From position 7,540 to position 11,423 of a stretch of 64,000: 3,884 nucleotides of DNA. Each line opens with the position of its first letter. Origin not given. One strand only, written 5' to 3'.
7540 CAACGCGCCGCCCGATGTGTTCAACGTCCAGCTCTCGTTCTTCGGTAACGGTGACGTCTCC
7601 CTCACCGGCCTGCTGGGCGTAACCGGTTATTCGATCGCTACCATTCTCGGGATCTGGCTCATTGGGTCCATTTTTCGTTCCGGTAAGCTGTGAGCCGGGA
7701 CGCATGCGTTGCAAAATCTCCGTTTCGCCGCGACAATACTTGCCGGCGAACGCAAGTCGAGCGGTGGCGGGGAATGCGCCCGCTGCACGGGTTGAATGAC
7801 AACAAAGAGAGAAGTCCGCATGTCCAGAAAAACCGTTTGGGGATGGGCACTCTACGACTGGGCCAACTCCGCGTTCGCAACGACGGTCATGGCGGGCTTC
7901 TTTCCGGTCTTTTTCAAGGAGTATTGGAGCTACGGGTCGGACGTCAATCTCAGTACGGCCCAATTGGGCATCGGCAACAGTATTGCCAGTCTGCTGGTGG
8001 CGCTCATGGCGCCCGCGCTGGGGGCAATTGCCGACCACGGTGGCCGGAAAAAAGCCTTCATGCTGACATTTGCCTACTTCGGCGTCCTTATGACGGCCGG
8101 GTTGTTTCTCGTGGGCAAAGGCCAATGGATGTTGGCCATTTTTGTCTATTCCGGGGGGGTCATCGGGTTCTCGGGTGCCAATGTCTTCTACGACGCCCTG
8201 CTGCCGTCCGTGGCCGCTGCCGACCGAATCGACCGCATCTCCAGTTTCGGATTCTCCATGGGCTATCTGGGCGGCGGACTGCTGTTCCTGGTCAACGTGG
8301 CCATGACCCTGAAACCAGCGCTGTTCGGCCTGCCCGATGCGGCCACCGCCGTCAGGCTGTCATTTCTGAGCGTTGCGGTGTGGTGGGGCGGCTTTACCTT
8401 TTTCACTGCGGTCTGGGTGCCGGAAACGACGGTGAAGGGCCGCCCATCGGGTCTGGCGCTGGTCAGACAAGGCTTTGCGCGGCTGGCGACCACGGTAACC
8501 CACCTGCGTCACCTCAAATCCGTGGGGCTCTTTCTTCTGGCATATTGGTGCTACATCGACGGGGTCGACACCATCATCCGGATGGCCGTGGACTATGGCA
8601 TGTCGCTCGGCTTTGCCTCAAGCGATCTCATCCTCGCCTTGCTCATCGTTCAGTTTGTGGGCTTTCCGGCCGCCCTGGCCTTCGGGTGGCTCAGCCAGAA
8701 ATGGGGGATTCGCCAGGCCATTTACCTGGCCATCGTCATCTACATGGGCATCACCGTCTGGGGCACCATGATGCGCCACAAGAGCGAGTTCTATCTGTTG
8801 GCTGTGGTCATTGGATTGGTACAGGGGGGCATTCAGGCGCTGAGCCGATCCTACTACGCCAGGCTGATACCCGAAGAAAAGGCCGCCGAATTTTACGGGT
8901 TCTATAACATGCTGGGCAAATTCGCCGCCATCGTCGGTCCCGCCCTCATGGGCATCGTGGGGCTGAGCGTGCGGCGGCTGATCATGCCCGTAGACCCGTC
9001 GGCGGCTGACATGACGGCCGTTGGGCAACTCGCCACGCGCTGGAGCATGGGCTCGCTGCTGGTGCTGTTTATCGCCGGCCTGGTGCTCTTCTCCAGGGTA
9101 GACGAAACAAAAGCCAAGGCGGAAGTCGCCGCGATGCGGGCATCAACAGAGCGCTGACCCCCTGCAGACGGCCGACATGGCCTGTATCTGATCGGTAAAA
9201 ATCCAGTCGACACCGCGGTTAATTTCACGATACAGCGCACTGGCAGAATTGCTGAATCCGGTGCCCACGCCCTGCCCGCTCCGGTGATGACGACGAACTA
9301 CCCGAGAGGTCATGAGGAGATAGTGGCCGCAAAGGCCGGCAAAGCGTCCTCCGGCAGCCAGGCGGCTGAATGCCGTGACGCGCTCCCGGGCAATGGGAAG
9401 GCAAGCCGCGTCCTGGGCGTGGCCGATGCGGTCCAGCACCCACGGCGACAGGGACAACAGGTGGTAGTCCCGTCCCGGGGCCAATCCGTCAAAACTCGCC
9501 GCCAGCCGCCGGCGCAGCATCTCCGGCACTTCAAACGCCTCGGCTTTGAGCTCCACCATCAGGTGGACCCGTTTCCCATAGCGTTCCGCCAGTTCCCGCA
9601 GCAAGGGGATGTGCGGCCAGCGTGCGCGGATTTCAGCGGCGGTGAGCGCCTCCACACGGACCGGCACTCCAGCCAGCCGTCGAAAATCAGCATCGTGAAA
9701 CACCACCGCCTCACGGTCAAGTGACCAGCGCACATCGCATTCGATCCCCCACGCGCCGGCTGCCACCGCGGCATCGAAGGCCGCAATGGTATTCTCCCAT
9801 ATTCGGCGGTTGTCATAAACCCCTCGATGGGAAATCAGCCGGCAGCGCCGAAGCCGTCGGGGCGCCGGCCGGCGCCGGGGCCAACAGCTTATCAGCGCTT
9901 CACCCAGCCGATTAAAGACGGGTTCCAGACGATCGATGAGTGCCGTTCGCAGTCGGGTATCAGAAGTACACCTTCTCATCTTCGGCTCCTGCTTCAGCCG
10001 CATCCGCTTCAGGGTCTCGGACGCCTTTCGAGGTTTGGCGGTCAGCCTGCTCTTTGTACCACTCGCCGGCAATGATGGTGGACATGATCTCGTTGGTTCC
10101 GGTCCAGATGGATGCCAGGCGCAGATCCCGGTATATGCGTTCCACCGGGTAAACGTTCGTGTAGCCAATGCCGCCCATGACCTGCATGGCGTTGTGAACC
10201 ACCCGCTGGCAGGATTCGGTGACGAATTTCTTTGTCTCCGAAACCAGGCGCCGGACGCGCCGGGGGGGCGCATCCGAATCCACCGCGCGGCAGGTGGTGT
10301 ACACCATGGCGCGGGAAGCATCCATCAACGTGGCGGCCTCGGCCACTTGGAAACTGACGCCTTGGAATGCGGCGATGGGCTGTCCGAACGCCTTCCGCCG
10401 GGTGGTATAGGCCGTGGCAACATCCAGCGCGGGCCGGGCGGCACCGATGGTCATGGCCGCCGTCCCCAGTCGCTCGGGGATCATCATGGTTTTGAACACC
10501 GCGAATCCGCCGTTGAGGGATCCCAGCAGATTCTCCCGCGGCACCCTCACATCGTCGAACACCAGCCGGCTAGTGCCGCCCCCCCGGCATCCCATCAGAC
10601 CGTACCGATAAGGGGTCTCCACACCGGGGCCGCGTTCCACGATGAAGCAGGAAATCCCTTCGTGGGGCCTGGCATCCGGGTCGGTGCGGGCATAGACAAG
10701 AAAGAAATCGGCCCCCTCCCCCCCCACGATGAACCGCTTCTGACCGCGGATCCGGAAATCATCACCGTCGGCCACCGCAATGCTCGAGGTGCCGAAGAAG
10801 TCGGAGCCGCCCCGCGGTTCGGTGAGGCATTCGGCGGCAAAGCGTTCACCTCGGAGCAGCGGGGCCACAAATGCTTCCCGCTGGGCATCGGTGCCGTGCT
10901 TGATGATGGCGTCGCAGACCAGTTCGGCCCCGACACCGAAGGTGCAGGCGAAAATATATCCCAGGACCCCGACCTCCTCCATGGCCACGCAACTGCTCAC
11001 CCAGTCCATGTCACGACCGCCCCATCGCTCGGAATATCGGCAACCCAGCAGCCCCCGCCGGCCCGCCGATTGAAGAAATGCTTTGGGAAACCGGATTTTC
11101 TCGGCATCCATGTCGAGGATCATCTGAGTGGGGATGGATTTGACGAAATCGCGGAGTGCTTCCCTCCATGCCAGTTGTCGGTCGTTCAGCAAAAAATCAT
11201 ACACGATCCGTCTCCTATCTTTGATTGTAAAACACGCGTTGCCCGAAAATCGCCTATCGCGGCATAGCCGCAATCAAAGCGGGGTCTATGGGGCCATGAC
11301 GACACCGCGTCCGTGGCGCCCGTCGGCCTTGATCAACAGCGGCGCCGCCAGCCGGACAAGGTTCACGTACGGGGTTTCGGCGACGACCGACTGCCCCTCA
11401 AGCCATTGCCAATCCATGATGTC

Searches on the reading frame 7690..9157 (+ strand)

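Call 32: search_protein_families(library=ncbifam, proteins=[window:7690-8907:+], max_evalue=0.01)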
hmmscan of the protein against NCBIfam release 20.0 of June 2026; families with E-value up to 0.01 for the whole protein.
window:7690-8907:+ (405 aa): 0 families

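Call 77: search_protein_families(library=pfam, proteins=[window:7796-9157:+, window:7690-8907:+], max_evalue=0.001)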
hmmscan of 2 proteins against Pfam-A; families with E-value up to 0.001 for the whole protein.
window:7796-9157:+ (453 aa): 3 families
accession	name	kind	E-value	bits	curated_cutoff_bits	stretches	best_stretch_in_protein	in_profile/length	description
PF11700.14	ATG22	-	6.4e-67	226.7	24.1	2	59-388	75-444/482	Vacuole effluxer Atg22 like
PF07690.21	MFS_1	-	7.4e-25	88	33.4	2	28-382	11-347/347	Major Facilitator Superfamily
PF12832.13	MFS_1_like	-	0.00018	21.1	25.2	0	46-135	25-87/373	MFS_1 like family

window:7690-8907:+ (405 aa): 0 families

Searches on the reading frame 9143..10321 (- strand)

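Call 32: search_protein_families(library=ncbifam, proteins=[window:9143-10321:-], max_evalue=0.01)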
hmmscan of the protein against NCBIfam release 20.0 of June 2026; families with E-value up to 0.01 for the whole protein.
window:9143-10321:- (392 aa): 3 families
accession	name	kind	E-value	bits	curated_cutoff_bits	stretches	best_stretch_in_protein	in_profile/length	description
NF006989.0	PRK09454.1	equivalog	3.2e-09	36.5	264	1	161-219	11-67/251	glycerophosphodiester phosphodiesterase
NF053857.1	LysphglycPlipDStph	equivalog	1.5e-08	34.3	450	1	162-232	48-116/305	lysophosphatidylglycerol phospholipase D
NF041304.3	AvrBs2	equivalog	4.9e-06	24.7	1000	1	163-220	272-330/716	type III secretion system effector avirulence protein AvrBs2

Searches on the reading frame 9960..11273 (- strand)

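Call 77: search_protein_families(library=pfam, proteins=[window:9960-11273:-], max_evalue=0.001)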
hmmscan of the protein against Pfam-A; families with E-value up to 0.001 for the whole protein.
window:9960-11273:- (437 aa): 5 families
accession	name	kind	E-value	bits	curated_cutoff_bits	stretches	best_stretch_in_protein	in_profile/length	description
PF00441.29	Acyl-CoA_dh_1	-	4.9e-41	140.8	22.4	1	254-402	1-146/150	Acyl-CoA dehydrogenase, C-terminal domain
PF02771.21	Acyl-CoA_dh_N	-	8.5e-23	81.3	22.9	1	31-143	2-113/113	Acyl-CoA dehydrogenase, N-terminal domain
PF08028.16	Acyl-CoA_dh_2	-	6.8e-22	78.6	22.7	1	270-394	2-133/134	Acyl-CoA dehydrogenase, C-terminal domain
PF02770.24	Acyl-CoA_dh_M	-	4.3e-19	68.9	33.3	1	148-242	2-97/97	Acyl-CoA dehydrogenase, middle domain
PF22924.1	ACOX_C_alpha1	-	2.3e-06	28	27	1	300-399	62-162/169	Acyl-CoA oxidase, C-alpha1 domain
